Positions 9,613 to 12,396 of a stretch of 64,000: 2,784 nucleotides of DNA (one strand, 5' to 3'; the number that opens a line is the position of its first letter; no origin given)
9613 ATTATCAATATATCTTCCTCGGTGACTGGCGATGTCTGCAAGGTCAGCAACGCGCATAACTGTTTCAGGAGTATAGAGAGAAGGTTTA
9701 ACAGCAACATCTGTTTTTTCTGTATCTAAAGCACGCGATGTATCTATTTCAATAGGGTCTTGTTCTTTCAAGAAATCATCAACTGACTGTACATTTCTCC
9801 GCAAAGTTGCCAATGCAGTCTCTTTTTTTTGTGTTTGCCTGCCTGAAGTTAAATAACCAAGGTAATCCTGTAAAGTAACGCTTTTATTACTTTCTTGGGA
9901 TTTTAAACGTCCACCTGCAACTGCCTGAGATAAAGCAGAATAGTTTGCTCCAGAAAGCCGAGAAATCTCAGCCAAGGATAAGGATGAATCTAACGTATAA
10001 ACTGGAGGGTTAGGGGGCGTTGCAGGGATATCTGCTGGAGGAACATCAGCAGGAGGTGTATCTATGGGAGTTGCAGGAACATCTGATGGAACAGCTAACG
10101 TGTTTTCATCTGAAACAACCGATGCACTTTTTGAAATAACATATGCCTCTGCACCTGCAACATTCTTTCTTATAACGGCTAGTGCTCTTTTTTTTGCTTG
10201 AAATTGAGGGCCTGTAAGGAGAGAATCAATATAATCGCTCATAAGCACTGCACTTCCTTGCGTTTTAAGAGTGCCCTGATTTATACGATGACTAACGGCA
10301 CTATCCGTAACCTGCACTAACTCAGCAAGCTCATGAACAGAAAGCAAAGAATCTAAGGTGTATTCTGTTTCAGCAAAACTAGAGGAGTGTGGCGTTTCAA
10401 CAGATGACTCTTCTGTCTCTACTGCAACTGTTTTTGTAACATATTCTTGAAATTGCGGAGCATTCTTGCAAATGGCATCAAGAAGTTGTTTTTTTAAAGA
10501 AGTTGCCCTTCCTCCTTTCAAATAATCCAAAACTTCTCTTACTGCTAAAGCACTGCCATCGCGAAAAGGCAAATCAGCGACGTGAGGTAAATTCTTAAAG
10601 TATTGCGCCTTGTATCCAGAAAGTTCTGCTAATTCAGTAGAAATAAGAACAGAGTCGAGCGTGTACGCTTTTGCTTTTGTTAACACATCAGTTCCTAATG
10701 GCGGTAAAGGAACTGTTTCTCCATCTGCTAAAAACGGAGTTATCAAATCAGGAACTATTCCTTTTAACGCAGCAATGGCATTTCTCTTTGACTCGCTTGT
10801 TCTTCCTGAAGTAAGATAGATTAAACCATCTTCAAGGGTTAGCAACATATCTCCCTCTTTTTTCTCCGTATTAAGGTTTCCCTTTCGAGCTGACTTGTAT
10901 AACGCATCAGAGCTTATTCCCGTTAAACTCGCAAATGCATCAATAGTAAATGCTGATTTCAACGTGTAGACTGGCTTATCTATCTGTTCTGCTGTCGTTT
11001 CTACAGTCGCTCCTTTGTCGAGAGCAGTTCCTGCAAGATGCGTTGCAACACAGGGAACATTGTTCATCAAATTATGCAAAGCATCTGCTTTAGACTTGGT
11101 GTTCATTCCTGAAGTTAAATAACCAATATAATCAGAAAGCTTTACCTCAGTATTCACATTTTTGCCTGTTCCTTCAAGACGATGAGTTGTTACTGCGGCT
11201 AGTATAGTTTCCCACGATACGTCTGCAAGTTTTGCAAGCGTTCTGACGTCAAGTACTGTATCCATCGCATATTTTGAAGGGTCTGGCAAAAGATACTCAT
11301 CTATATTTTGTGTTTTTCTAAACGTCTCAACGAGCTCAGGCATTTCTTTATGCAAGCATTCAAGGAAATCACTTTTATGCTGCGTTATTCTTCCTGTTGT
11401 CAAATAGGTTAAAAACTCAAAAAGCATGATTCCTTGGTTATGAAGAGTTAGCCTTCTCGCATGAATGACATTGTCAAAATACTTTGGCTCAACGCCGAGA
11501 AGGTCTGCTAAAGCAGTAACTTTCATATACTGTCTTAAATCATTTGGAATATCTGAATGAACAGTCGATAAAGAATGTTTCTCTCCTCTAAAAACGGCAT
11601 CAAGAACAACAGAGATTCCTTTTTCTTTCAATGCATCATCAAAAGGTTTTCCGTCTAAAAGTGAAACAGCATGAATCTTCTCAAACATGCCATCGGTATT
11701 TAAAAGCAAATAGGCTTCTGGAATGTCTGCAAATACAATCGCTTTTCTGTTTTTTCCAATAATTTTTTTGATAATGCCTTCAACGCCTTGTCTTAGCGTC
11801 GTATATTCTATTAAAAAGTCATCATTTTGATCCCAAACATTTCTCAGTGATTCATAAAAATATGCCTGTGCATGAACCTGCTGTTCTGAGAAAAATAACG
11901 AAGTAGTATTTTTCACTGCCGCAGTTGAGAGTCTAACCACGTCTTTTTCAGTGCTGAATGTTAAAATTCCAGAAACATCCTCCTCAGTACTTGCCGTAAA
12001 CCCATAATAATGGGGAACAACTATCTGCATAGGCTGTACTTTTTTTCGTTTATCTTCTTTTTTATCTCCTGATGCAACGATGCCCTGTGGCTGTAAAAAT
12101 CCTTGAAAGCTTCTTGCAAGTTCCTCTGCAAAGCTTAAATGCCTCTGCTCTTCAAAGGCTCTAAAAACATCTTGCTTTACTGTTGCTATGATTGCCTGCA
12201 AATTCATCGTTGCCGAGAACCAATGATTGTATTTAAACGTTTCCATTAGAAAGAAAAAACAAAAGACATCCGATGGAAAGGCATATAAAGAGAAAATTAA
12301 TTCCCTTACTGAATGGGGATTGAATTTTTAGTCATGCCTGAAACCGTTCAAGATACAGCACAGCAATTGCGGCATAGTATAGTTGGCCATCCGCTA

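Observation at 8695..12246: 1183-aa cytoplasmic protein built from ~9 tandem excisionase/MerR-like HTH modules, overlapping polB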

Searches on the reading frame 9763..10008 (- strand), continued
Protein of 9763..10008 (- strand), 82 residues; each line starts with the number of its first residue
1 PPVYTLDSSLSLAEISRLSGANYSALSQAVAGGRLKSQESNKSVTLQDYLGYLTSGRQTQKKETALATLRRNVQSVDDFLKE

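Call 34: list_cluster_members(proteins=[P0015, P0005, P0039, P0036, P0037, P0020, P0001, P0003])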
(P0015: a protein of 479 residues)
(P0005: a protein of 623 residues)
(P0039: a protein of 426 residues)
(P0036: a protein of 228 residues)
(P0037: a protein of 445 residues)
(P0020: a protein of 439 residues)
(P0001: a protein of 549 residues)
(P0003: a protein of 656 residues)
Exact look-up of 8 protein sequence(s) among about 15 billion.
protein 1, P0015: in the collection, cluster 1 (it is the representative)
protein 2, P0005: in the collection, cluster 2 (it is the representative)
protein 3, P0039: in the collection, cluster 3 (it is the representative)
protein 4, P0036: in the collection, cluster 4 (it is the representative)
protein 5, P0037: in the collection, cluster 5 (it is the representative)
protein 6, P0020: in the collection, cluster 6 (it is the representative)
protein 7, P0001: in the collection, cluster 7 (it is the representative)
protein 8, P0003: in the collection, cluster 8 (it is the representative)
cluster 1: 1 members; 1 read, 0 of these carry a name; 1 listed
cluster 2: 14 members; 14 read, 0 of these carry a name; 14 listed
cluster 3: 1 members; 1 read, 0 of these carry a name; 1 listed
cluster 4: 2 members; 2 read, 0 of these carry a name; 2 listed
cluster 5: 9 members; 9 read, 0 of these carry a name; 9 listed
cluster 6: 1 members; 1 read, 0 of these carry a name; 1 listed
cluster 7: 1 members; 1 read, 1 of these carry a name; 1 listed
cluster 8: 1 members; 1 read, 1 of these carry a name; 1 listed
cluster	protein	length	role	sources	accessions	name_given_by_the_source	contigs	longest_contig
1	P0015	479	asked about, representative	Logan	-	-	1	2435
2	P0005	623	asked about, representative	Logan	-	-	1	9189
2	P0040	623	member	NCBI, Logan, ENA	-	-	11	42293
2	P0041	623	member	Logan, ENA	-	-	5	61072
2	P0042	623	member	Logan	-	-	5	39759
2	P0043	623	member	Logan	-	-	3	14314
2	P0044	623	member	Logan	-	-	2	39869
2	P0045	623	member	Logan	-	-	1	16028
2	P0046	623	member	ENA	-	-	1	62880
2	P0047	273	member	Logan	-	-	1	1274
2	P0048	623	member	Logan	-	-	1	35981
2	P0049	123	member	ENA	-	-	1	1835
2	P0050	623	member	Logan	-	-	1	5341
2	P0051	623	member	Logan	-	-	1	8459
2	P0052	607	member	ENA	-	-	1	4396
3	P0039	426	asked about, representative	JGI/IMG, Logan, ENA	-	-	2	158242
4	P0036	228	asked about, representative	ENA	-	-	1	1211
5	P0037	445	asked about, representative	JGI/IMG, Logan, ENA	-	-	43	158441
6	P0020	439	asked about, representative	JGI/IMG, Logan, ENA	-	-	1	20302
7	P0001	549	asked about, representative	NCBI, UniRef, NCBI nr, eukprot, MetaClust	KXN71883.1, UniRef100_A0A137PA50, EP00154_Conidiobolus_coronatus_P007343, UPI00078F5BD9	hypothetical protein CONCODRAFT_143161 [Conidiobolus coronatus NRRL 28638] | Mos1 transposase HTH domain-containing protein n=1 Tax=Conidiobolus coronatus (strain ... | KXN71883.1 hypothetical protein CONCODRAFT_143161 [Conidiobolus coronatus NRRL 28638]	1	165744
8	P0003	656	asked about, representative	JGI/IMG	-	transcriptional antiterminator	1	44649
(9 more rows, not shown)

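Call 77: fold_search(model_id=the predicted structure, library=viral)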
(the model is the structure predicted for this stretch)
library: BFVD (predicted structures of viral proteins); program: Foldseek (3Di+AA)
matches with E <= 10: 629; with E <= 0.001: 0
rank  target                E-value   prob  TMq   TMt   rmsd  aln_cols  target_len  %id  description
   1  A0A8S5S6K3            6.8e-02  0.97  0.54  0.50  11.7        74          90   20  Helix-turn-helix domain protein [Myoviridae sp. ct1ba2]
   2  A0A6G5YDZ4            8.8e-02  0.77  0.47  0.19  15.5        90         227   14  (no name in the UniProt tables at hand)
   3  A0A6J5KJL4            1.1e-01  1.00  0.54  0.58   1.5        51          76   24  Uncharacterized protein [uncultured Caudovirales phage]
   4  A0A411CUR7            1.1e-01  0.93  0.50  0.39   5.4        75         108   19  (no name in the UniProt tables at hand)
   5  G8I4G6                1.3e-01  0.77  0.46  0.10   7.7        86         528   16  Integrase [Mycobacterium phage DS6A]
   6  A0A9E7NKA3            1.4e-01  0.95  0.51  0.55   5.4        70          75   18  (no name in the UniProt tables at hand)
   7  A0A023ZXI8            1.5e-01  0.99  0.51  0.44   2.0        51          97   29  Helix-turn-helix domain-containing protein [Mycobacterium phage MosMoris]
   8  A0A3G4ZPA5            1.5e-01  0.87  0.50  0.18   7.5        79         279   13  BRO-N domain containing protein [Terrestrivirus sp.]
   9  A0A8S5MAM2            1.5e-01  0.77  0.45  0.39  14.0        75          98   13  Helix-turn-helix domain protein [Podoviridae sp. ctxOS2]
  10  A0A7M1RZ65            1.7e-01  0.69  0.46  0.29  10.4        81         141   17  Helix-turn-helix domain-containing protein [uncultured phage cr128_1]
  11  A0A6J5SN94            1.9e-01  0.99  0.48  0.63   2.2        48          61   31  Helix-turn-helix domain containing protein [uncultured Caudovirales phage]
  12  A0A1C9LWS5            1.9e-01  0.63  0.44  0.31   7.3        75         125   20  (no name in the UniProt tables at hand)
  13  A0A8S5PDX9            2.0e-01  0.96  0.55  0.65   2.9        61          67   20  Helix-turn-helix domain protein [Myoviridae sp. ctvns3]
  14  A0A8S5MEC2            2.0e-01  0.63  0.45  0.26   8.0        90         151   20  Transcription regulator-like protein [Siphoviridae sp. ctYh54]
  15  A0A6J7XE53            2.1e-01  0.63  0.46  0.33  11.7        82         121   21  Uncharacterized protein [uncultured Caudovirales phage]
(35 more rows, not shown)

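Call 78: fold_search(model_id=the predicted structure, library=pdb)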
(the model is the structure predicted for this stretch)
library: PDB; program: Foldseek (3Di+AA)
matches with E <= 10: 263; with E <= 0.001: 0
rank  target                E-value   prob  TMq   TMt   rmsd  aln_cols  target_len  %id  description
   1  5c8e_C                4.0e-01  0.51  0.45  0.16   6.6        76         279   16  Crystal structure of Thermus thermophilus CarH bound to adenosylcobalamin and a 26-bp DNA segment (released 2015-09-30)
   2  7tea_C                4.0e-01  0.47  0.44  0.47   8.2        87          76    9  Crystal structure of S. aureus GlnR-DNA complex (released 2022-06-29)
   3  5xbt_A                5.5e-01  0.33  0.41  0.15   8.3        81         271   15  The structure of BrlR bound to c-di-GMP (released 2018-05-02)
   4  2zhh                  5.9e-01  0.30  0.42  0.30  11.1        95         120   18  Crystal structure of SoxR (released 2008-03-25)
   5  1r8d_A                6.3e-01  0.28  0.42  0.33  10.6        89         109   12  Crystal Structure of MtaN Bound to DNA (released 2004-08-17)
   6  3ucs_A                7.2e-01  0.28  0.42  0.36   8.6        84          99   13  Crystal structure of the complex between CBPA J-domain and CBPM (released 2013-07-03)
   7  2zhg_A                7.2e-01  0.28  0.43  0.31  11.0        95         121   18  Crystal structure of SoxR in complex with DNA (released 2008-03-25)
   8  5c8d_F                7.6e-01  0.44  0.46  0.16   6.7        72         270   18  Crystal structure of full-length Thermus thermophilus CarH bound to adenosylcobalamin (dark state) (released 2015-09-30)
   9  1r8d_B                7.6e-01  0.25  0.42  0.33  10.4        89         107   12  Crystal Structure of MtaN Bound to DNA (released 2004-08-17)
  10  1exi_A                8.1e-01  0.18  0.37  0.13  12.8        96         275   14  CRYSTAL STRUCTURE OF TRANSCRIPTION ACTIVATOR BMRR, FROM B. SUBTILIS, BOUND TO 21 BASE PAIR BMR OPERATOR AND TPSB (released 2001-01-24)
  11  3q1m_A                8.1e-01  0.18  0.36  0.12  13.3        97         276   16  Crystal Structure of BmrR Dimer bound to DNA and the ligand 4-amino-quinaldine (released 2011-06-15)
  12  6ama_B                9.2e-01  0.77  0.49  0.68   2.5        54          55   13  Structure of S. coelicolor/S. venezuelae BldC-smeA-ssfA complex to 3.09 Angstrom (released 2018-03-28)
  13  6ama_Y                9.2e-01  0.77  0.49  0.66   2.6        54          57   13  Structure of S. coelicolor/S. venezuelae BldC-smeA-ssfA complex to 3.09 Angstrom (released 2018-03-28)
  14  4wls_A                9.2e-01  0.14  0.34  0.27  10.0        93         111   12  Crystal structure of the metal-free (repressor) form of E. Coli CUER, a copper efflux regulator, bound to COPA promote (released 2015-09-02)
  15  5d90_A                9.8e-01  0.25  0.43  0.30   9.7        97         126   15  Crystal structure of HiNmlR, a MerR family regulator lacking the sensor domain, bound to promoter DNA (released 2016-06-29)
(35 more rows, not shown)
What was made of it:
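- Foldseek lists show the same families (calls 77, 78).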

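Call 81: search_dna_similar(query=P0005, collection=phages, mode=protein, max_evalue=0.00001, max_rows=10)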
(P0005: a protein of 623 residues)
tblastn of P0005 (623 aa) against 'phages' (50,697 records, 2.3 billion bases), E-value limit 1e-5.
No match.

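Call 82: find_encoding_contigs(protein=P0039, flank=6000, max_places=2)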
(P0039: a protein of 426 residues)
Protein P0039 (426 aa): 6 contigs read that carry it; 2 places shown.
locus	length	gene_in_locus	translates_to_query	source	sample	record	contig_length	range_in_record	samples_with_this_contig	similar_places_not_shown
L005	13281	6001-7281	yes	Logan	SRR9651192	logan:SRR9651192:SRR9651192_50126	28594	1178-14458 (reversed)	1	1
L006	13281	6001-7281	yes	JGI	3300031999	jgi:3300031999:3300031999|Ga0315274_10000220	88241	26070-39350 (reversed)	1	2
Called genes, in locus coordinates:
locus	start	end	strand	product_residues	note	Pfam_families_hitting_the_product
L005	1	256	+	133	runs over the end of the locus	PF00436:SSB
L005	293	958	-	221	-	PF13386:DsbD_2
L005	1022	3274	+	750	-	PF01564:Spermine_synth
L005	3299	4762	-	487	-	PF01875:Memo, PF01871:AMMECR1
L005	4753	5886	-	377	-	PF04055:Radical_SAM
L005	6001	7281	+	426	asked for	PF01047:MarR (faint), PF01381:HTH_3 (faint), PF04967:HTH_10 (faint), PF08279:HTH_11 (faint), PF12802:MarR_2 (faint), PF12840:HTH_20 (faint), PF13404:HTH_AsnC-type (faint), PF13412:HTH_24 (faint), +4 more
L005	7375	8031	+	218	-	PF14512:TM1586_NiRdase (faint), PF00881:Nitroreductase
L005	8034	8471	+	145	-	PF00293:NUDIX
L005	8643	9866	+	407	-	PF03816:LytR_cpsA_psr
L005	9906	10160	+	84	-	-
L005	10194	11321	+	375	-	PF02163:Peptidase_M50, PF00571:CBS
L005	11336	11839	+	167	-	PF01965:DJ-1_PfpI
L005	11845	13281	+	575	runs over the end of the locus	PF14716:HHH_8, PF00633:HHH (faint), PF14520:HHH_5, PF14792:DNA_pol_B_palm (weak), PF14791:DNA_pol_B_thumb, PF02811:PHP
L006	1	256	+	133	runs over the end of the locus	PF00436:SSB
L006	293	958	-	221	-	PF13386:DsbD_2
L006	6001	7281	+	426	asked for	PF01047:MarR (faint), PF01381:HTH_3 (faint), PF04967:HTH_10 (faint), PF08279:HTH_11 (faint), PF12802:MarR_2 (faint), PF12840:HTH_20 (faint), PF13404:HTH_AsnC-type (faint), PF13412:HTH_24 (faint), +4 more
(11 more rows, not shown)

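Call 83: find_encoding_contigs(protein=P0005, flank=8000, max_places=2)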
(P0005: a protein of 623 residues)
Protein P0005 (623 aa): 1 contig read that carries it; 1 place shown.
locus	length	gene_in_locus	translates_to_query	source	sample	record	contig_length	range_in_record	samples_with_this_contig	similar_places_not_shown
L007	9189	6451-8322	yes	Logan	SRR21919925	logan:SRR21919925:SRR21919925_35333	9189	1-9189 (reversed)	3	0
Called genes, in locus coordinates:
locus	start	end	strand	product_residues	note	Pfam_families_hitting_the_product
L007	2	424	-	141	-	?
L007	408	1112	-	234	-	PF01507:PAPS_reduct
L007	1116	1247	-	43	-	-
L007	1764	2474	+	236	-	PF01936:NYN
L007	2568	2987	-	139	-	PF04266:ASCH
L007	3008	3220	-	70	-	-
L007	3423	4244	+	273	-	PF08401:ArdcN, PF18818:MPTase-PolyVal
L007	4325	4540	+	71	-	-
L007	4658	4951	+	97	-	-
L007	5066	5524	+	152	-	-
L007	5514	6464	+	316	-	PF26125:AcrVA2-like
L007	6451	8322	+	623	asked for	PF00376:MerR (faint), PF01381:HTH_3 (faint), PF02001:DUF134 (faint), PF02954:HTH_8 (faint), PF05225:HTH_psq (faint), PF07453:NUMOD1 (faint), PF13338:AbiEi_4 (faint), PF12728:HTH_17 (weak), +4 more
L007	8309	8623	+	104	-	PF00376:MerR (faint), PF12728:HTH_17 (weak), PF13338:AbiEi_4 (faint), PF12728:HTH_17 (weak)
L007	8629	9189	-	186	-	?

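Call 84: find_encoding_contigs(protein=P0037, flank=8000, max_places=2)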
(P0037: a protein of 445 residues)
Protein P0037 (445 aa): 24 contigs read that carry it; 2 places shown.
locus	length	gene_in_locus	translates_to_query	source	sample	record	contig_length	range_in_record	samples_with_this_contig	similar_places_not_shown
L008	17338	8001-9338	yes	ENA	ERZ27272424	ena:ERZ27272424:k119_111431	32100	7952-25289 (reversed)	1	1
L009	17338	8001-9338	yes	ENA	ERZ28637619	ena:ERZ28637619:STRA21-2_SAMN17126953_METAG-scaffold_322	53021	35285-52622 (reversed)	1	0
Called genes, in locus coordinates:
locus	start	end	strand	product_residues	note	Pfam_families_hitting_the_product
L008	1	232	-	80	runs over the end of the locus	-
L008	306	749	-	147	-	PF01381:HTH_3 (weak), PF12844:HTH_19 (weak)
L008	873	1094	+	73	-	PF01381:HTH_3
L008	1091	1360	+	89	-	-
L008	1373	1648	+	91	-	-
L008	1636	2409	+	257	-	PF00142:Fer4_NifH (weak), PF01656:CbiA, PF02374:ArsA_ATPase, PF06564:CBP_BcsQ (weak), PF09140:MipZ (weak), PF10609:ParA, PF13614:AAA_31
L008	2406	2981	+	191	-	PF13730:HTH_36 (weak)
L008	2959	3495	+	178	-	-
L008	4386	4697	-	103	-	PF05016:ParE_toxin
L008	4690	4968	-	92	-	PF02604:PhdYeFM_antitox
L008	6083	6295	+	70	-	PF02604:PhdYeFM_antitox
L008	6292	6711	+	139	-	PF13470:PIN_3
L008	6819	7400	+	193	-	-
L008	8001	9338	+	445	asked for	PF12728:HTH_17 (faint), PF13338:AbiEi_4 (faint)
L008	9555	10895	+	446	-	PF00817:IMS, PF11799:IMS_C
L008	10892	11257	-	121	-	-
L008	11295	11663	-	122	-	-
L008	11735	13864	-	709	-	PF01751:Toprim, PF01131:Topoisom_bac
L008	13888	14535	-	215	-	-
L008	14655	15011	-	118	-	-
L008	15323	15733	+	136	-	-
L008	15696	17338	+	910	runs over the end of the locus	PF03432:Relaxase, PF22863:TraI_middle, PF18821:LPD7, PF16793:RepB_primase, PF22448:RepB_primase_C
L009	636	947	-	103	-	PF05016:ParE_toxin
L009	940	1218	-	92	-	PF02604:PhdYeFM_antitox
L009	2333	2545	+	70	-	PF02604:PhdYeFM_antitox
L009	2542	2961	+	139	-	PF13470:PIN_3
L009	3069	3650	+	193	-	-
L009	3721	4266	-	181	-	PF12844:HTH_19, PF13560:HTH_31 (weak), PF01381:HTH_3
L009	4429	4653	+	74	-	PF01381:HTH_3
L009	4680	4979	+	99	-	-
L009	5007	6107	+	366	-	PF02368:Big_2, PF26182:Ig_NUP210_5th (faint), PF21461:HL_N-beta (faint), PF02368:Big_2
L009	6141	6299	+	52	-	-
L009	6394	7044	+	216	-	-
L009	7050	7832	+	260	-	-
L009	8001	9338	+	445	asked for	PF12728:HTH_17 (faint), PF13338:AbiEi_4 (faint)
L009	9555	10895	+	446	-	PF00817:IMS, PF11799:IMS_C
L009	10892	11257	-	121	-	-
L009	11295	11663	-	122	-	-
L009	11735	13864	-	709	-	PF01751:Toprim, PF01131:Topoisom_bac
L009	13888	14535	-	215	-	-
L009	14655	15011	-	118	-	-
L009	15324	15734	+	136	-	-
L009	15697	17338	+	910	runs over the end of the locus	PF03432:Relaxase, PF22863:TraI_middle, PF18821:LPD7, PF16793:RepB_primase, PF22448:RepB_primase_C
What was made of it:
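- Bacterial HTH_17 arrays sit beside ArdC and AcrVA2-like genes (L007, call 83) or ParA, toxin-antitoxin pairs and a relaxase (L008/L009, call 84).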

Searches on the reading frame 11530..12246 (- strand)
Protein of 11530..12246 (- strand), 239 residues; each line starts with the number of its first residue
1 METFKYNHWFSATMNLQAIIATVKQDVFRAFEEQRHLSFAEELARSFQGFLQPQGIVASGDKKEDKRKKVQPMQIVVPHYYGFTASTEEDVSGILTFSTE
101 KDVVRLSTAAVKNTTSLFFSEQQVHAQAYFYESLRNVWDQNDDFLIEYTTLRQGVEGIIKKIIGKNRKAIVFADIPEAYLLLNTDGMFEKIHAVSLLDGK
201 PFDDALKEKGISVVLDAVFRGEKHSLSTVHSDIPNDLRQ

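Call 45: search_solved_structures(query=window:11530-12246:-, max_evalue=10)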
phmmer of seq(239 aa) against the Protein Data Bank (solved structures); distinct sequences matched with E-value up to 10: 0.
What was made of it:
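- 11542..12246 (-): N-terminal region, aa 1-235. Mixed alpha/beta by sequence; no family or fold assigned. No PDB sequence hit (call 45).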

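Call 98: search_protein_families(library=pfam, proteins=[window:11530-12246:-], max_evalue=10)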
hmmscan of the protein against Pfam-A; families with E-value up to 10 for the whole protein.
seq(239 aa): 0 families
